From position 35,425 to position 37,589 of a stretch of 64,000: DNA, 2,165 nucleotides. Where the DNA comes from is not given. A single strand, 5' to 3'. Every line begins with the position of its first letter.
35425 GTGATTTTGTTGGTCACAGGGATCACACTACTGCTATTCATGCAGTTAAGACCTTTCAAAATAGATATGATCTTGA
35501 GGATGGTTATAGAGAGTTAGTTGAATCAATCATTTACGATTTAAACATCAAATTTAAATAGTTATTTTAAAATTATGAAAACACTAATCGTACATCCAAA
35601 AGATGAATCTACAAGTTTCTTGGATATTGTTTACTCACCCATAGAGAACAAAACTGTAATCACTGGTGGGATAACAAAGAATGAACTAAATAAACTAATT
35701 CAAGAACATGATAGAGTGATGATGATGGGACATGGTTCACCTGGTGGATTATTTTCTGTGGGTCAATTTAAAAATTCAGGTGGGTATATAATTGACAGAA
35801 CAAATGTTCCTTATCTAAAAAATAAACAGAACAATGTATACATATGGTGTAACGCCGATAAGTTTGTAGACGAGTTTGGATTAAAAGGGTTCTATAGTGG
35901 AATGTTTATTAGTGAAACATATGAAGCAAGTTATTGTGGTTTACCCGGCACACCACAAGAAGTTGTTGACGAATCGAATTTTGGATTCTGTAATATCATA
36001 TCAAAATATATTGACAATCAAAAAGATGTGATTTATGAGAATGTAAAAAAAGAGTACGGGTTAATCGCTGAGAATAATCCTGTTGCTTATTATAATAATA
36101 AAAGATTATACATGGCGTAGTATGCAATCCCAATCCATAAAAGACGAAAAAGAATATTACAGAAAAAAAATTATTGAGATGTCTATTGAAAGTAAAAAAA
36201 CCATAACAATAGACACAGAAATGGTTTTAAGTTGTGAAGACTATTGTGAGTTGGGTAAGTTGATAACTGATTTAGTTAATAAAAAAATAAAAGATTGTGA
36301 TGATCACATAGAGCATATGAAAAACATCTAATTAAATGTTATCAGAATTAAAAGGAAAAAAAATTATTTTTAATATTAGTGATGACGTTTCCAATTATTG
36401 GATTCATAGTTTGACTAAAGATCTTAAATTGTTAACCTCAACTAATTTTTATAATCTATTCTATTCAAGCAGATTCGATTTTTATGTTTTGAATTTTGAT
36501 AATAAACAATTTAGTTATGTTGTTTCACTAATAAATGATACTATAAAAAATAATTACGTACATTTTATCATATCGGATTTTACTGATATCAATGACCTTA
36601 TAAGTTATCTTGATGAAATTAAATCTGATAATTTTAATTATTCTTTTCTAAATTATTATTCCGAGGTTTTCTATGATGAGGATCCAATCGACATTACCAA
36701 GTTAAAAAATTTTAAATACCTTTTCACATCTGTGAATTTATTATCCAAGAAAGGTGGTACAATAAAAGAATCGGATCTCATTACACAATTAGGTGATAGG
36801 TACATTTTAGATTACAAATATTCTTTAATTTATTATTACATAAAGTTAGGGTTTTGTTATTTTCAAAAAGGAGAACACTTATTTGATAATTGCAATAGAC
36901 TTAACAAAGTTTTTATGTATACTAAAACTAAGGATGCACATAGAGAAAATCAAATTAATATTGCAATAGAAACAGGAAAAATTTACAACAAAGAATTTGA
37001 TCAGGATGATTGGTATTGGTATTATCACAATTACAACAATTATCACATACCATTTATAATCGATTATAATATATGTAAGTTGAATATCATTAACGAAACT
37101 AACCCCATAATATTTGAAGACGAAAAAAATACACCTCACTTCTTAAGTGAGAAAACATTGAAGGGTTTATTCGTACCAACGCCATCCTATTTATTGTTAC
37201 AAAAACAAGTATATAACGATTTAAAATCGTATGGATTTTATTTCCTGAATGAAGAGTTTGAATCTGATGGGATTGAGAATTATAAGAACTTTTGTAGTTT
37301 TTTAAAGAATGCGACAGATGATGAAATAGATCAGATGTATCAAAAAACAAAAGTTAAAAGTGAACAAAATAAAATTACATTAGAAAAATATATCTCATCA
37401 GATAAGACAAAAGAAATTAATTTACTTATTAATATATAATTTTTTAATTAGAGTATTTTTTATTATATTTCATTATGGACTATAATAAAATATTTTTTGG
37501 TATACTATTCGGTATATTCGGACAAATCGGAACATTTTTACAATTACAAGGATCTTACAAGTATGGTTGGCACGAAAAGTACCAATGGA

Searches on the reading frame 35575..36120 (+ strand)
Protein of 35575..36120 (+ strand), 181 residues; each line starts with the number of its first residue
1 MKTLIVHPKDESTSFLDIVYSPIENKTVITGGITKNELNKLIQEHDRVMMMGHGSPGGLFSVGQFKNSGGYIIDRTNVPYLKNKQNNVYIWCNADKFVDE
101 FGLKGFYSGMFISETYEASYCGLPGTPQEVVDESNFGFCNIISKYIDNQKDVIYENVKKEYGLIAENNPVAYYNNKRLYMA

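Call 3: search_protein_families(library=pfam, proteins=[window:35575-36120:+], max_evalue=0.1)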
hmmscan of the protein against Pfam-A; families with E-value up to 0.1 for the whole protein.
window:35575-36120:+ (181 aa): 0 families

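Call 4: search_protein_families(library=phrogs, proteins=[window:35575-36120:+], max_evalue=0.01)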
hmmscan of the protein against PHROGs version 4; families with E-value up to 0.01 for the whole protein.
window:35575-36120:+ (181 aa): 0 families

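Call 62: search_protein_families(library=ncbifam, proteins=[window:35575-36120:+], max_evalue=0.1)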
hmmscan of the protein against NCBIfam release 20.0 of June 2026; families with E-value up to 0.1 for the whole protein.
window:35575-36120:+ (181 aa): 0 families

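Call 63: search_protein_families(library=padloc, proteins=[window:35575-36120:+], max_evalue=0.1)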
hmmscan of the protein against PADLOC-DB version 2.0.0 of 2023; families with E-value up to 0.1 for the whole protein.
window:35575-36120:+ (181 aa): 0 families

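Call 89: search_solved_structures(query=window:35575-36120:+, max_evalue=10)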
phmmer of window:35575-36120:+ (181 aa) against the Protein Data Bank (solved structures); distinct sequences matched with E-value up to 10: 0.

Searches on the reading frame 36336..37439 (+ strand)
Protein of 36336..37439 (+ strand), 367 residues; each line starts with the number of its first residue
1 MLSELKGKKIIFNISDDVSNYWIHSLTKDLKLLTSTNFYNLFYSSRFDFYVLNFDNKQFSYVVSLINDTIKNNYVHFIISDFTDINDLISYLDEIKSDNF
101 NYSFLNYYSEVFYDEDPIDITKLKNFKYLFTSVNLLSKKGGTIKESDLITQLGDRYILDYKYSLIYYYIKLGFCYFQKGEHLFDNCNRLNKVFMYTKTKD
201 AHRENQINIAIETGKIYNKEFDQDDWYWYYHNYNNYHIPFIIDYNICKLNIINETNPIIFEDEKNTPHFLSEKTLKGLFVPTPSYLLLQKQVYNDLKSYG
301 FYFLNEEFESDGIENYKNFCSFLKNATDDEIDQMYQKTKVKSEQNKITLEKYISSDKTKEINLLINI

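Call 3: search_protein_families(library=pfam, proteins=[window:36336-37439:+], max_evalue=0.1)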
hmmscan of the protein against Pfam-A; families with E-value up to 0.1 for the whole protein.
window:36336-37439:+ (367 aa): 0 families

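Call 4: search_protein_families(library=phrogs, proteins=[window:36336-37439:+], max_evalue=0.01)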
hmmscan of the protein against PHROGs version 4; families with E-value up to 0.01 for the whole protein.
window:36336-37439:+ (367 aa): 0 families

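Call 62: search_protein_families(library=ncbifam, proteins=[window:36336-37439:+], max_evalue=0.1)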
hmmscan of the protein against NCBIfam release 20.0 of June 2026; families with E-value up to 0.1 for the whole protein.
window:36336-37439:+ (367 aa): 0 families

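Call 63: search_protein_families(library=padloc, proteins=[window:36336-37439:+], max_evalue=0.1)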
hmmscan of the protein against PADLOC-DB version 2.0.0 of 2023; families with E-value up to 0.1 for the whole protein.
window:36336-37439:+ (367 aa): 1 family
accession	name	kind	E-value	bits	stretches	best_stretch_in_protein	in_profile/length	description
PDLC00753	Effector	-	0.033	12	1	99-130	102-132/184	Exonuclease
